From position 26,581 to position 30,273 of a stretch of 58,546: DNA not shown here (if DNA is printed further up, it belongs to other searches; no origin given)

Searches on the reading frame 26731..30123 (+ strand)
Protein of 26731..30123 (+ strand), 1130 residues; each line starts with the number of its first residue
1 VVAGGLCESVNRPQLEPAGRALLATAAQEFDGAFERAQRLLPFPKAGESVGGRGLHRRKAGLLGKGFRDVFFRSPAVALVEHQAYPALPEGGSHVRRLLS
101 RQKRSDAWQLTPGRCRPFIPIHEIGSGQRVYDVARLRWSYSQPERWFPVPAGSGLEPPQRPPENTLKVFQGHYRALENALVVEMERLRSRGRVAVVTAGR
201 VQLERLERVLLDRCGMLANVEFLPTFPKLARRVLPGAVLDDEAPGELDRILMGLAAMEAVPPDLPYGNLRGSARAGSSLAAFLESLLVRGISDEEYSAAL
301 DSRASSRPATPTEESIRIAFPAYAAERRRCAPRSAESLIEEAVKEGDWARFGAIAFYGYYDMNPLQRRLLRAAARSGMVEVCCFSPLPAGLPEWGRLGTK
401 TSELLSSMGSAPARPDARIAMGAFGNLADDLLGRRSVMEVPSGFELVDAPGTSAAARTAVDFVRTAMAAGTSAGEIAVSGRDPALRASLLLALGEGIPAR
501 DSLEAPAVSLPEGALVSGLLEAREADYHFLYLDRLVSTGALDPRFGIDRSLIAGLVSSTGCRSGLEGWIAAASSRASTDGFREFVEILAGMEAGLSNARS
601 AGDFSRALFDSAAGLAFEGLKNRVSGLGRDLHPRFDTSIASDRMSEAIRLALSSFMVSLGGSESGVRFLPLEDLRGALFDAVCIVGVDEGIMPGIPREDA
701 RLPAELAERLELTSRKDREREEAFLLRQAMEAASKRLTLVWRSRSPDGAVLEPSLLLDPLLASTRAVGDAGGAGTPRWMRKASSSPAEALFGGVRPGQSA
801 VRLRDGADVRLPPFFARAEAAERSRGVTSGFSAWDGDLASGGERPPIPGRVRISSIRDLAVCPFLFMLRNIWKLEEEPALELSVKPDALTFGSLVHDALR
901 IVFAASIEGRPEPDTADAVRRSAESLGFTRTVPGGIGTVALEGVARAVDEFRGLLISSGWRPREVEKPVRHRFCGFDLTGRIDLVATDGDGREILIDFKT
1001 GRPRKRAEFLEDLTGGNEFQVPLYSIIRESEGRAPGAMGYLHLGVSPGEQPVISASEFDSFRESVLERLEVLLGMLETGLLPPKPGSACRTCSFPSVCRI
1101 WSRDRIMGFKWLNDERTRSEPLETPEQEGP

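Call 24: search_protein_families(library=pfam, proteins=[window:26731-30123:+], max_evalue=0.00001)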
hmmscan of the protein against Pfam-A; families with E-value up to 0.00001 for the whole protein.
window:26731-30123:+ (1130 aa): 1 family
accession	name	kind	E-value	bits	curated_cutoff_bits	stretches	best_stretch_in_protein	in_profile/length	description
PF12705.13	PDDEXK_1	-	1.6e-28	100.7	22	1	854-1099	5-247/247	PD-(D/E)XK nuclease superfamily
